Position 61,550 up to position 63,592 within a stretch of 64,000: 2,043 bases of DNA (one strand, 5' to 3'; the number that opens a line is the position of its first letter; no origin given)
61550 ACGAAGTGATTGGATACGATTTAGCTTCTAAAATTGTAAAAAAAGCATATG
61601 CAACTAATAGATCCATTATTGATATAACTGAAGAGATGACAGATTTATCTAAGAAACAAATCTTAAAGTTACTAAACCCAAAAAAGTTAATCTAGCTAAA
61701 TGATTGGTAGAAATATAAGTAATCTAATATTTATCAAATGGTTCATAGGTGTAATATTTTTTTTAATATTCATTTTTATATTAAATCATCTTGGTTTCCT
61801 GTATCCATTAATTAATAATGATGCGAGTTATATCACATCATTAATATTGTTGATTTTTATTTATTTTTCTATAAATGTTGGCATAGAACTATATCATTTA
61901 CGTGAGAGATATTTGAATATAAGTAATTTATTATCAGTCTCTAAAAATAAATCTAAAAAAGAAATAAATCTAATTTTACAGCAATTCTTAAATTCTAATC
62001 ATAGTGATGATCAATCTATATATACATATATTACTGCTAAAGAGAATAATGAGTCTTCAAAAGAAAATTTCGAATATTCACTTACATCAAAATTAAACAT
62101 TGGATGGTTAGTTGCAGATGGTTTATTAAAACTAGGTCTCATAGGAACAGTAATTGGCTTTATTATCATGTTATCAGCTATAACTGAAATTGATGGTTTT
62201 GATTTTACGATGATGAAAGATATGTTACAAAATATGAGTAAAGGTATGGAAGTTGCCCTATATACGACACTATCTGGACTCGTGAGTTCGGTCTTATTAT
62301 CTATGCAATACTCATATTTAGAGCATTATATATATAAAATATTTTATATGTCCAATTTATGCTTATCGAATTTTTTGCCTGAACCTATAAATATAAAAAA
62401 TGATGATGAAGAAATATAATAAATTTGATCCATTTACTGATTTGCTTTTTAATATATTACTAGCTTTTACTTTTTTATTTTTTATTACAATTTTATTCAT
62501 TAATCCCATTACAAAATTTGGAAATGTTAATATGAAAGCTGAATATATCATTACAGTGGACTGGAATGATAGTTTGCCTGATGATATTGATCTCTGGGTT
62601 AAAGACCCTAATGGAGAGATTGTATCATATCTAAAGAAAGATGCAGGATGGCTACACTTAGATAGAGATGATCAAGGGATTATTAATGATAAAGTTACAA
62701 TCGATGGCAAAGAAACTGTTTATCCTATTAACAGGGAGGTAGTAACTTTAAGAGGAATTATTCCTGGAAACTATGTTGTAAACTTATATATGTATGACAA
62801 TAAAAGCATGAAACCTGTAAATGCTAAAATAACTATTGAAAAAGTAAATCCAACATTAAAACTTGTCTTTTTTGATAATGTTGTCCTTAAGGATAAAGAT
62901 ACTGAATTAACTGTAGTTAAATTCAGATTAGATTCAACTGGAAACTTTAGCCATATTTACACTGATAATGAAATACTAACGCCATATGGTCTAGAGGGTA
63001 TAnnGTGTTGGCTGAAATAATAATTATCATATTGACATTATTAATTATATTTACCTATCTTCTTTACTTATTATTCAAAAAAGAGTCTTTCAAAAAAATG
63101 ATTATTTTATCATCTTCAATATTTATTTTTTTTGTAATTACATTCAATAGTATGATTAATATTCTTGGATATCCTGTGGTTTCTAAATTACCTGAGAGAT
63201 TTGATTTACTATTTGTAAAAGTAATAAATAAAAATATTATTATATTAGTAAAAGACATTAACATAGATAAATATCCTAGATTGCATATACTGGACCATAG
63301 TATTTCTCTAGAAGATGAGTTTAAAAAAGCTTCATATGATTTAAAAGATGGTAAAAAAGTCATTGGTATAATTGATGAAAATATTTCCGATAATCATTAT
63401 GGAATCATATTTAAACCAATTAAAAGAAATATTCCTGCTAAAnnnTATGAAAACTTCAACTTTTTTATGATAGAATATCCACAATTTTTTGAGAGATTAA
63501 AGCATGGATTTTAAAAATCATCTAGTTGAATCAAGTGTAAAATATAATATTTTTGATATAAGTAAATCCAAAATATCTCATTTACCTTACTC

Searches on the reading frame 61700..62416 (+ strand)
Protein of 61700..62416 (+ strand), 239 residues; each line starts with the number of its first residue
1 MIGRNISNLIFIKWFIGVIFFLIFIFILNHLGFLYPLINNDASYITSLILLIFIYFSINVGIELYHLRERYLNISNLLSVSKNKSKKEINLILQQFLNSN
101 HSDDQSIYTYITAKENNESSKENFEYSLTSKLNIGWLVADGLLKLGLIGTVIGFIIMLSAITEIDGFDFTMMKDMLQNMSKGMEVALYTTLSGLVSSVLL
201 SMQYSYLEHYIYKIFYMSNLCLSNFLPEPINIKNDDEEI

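Call 67: find_encoding_contigs(protein=window:61700-62416:+, flank=10000, max_places=4)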
Protein window:61700-62416:+ (239 aa): 5 contigs read that carry it; 4 places shown.
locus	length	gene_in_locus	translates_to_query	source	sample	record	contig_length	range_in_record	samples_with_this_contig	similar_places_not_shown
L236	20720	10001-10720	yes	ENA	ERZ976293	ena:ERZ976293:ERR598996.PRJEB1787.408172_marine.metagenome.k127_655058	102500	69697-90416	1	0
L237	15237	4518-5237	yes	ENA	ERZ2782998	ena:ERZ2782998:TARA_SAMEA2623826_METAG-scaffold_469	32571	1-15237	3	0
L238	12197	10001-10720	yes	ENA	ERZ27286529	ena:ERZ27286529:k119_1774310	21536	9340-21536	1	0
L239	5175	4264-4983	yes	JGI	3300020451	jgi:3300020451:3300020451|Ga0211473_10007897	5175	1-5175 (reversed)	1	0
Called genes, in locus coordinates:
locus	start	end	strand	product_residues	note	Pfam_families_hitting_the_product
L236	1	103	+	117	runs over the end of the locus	PF00453:Ribosomal_L20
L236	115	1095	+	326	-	PF02912:Phe_tRNA-synt_N, PF01409:tRNA-synt_2d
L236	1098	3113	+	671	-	PF03483:B3_4, PF03484:B5, PF17759:tRNA_synthFbeta, PF03147:FDX-ACB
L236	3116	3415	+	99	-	PF00216:Bac_DNA_binding, PF18291:HU-HIG (weak)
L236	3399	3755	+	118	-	PF00376:MerR, PF13411:MerR_1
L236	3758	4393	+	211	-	PF12705:PDDEXK_1 (weak)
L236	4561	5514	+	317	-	PF03462:PCRF, PF00472:RF-1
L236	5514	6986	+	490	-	PF01336:tRNA_anti-codon, PF00152:tRNA-synt_2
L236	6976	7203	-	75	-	-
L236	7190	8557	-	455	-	PF00206:Lyase_1, PF08328:ASL_C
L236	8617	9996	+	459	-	PF00206:Lyase_1, PF10415:FumaraseC_C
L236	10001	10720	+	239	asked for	PF01618:MotA_ExbB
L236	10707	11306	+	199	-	-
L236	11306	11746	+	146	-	-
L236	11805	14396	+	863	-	PF00330:Aconitase, PF00694:Aconitase_C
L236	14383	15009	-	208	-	PF04356:DUF489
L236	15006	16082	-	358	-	PF02540:NAD_synthase (weak), PF03054:tRNA_Me_trans, PF20259:tRNA_Me_trans_M, PF20258:tRNA_Me_trans_C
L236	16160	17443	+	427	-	PF00463:ICL, PF13714:PEP_mutase, PF00463:ICL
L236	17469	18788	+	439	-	PF00180:Iso_dh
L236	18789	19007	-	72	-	PF01176:eIF-1a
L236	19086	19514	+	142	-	PF06853:DUF1249 (weak)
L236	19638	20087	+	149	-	PF02082:Rrf2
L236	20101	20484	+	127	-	PF01592:NifU_N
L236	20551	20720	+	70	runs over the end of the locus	-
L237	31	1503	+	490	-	PF01336:tRNA_anti-codon, PF00152:tRNA-synt_2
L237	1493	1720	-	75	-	-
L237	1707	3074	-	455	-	PF00206:Lyase_1, PF08328:ASL_C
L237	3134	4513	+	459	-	PF00206:Lyase_1, PF10415:FumaraseC_C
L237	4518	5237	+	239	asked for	PF01618:MotA_ExbB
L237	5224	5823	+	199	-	-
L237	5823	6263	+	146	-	-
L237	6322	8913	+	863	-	PF00330:Aconitase, PF00694:Aconitase_C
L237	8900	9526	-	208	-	PF04356:DUF489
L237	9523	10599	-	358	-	PF02540:NAD_synthase (weak), PF03054:tRNA_Me_trans, PF20259:tRNA_Me_trans_M, PF20258:tRNA_Me_trans_C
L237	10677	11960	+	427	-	PF00463:ICL, PF13714:PEP_mutase, PF00463:ICL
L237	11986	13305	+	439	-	PF00180:Iso_dh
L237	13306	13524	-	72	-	PF01176:eIF-1a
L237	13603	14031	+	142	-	PF06853:DUF1249 (weak)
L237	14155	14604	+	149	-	PF02082:Rrf2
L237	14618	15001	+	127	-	PF01592:NifU_N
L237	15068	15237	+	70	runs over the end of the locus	-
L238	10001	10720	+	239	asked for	PF01618:MotA_ExbB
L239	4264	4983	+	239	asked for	PF01618:MotA_ExbB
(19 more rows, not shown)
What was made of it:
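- The same contig carries, at record position 89,797-90,180, a 127-aa protein with Pfam NifU_N (call 67).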

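Call 70: search_protein_families(library=ncbifam, proteins=[L236:20101-20481:+, L236:19638-20084:+, L236:19086-19511:+], max_evalue=0.00001)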
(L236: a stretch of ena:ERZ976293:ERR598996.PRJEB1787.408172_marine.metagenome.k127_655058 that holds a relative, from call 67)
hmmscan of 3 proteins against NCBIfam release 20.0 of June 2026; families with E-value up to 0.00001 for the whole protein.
L236:20101-20481:+ (127 aa): 4 families
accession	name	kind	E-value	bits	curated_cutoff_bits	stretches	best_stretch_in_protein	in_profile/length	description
TIGR01999.1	iscU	equivalog_domain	7.8e-69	229.5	192.4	1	3-125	1-123/124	Fe-S cluster assembly scaffold IscU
TIGR03419.1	NifU_clost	equivalog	5.8e-48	162.3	187.9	1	3-125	1-120/121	Fe-S cluster assembly scaffold protein NifU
TIGR02000.1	NifU_proper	equivalog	4.8e-40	137.8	273.3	1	2-123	3-123/290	Fe-S cluster assembly protein NifU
TIGR01994.1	SUF_scaf_2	equivalog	5.3e-20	71.8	92.5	1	3-89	5-87/137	Fe-S cluster assembly sulfur transfer protein SufU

L236:19638-20084:+ (149 aa): 7 families
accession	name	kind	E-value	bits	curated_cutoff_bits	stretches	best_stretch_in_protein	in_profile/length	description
TIGR02010.1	IscR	equivalog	1.2e-37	128.8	207.55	1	1-124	1-133/135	Fe-S cluster assembly transcriptional regulator IscR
NF008110.0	PRK10857.1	equivalog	1.4e-33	116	275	1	1-124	1-133/164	Fe-S cluster assembly transcriptional regulator IscR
TIGR00738.1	rrf2_super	superfamily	5.3e-29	100.8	73.3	1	1-122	1-132/132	Rrf2 family transcriptional regulator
NF047409.1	Cys_reg_CymR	equivalog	3.7e-27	95.2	195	1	1-133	1-136/139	cysteine metabolism transcriptional regulator CymR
TIGR02944.1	suf_reg_Xantho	equivalog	9.4e-12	45.4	110.65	1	2-96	3-96/130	SUF system Fe-S cluster assembly regulator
NF008886.0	PRK11920.1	equivalog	1.7e-09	37.6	193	1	1-91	1-90/153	iron-responsive transcriptional regulator RirA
NF008240.0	PRK11014.1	equivalog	2.5e-07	30.8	182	1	1-84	1-84/141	nitric oxide-sensing transcriptional repressor NsrR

L236:19086-19511:+ (142 aa): 1 family
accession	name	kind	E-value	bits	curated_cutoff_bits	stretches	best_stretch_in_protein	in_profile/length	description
NF008267.0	PRK11039.1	equivalog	4.7e-09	36.4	195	1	16-118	7-104/141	DUF1249 family protein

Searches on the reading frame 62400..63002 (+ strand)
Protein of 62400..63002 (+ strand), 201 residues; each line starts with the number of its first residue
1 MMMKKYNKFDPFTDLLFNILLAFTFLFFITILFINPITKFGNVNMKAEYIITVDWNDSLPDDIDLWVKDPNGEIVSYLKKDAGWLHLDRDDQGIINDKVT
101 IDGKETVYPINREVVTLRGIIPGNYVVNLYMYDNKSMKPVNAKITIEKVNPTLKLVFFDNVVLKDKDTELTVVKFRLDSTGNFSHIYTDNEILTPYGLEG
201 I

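Call 34: find_encoding_contigs(protein=window:62400-63002:+, flank=10000, max_places=1)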
Protein window:62400-63002:+ (201 aa): 5 contigs read that carry it; 1 place shown.
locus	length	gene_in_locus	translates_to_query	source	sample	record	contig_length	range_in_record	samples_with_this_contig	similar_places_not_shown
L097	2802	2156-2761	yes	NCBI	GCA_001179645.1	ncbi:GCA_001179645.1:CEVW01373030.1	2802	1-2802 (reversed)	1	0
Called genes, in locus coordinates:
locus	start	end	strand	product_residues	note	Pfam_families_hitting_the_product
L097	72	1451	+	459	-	PF00206:Lyase_1, PF10415:FumaraseC_C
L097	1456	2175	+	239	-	PF01618:MotA_ExbB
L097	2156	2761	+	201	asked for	-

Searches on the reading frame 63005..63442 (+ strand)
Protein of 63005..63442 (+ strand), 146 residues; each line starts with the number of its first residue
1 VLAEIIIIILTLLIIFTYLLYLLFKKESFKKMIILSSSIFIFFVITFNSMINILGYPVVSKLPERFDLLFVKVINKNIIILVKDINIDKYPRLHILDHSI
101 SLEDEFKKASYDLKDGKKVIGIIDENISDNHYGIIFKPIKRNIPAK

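Call 63: find_encoding_contigs(protein=window:63005-63442:+, flank=10000, max_places=3)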
Protein seq(146 aa) (146 aa): 1 contig read that carries it; 1 place shown.
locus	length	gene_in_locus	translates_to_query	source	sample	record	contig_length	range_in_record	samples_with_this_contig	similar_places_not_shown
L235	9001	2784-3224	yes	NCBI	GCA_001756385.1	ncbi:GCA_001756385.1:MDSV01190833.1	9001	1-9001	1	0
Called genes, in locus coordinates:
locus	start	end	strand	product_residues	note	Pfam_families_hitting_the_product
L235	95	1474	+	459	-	PF00206:Lyase_1, PF10415:FumaraseC_C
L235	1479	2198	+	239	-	PF01618:MotA_ExbB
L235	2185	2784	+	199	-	-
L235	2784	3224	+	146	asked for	-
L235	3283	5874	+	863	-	PF00330:Aconitase, PF00694:Aconitase_C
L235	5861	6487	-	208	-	PF04356:DUF489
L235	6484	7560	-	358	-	PF02540:NAD_synthase (weak), PF03054:tRNA_Me_trans, PF20259:tRNA_Me_trans_M, PF20258:tRNA_Me_trans_C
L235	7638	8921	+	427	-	PF00463:ICL, PF13714:PEP_mutase, PF00463:ICL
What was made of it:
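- Tried and rejected: The later 146-aa look-up (call 63) found the 9-kb contig L235, which extended the synteny to aceA.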
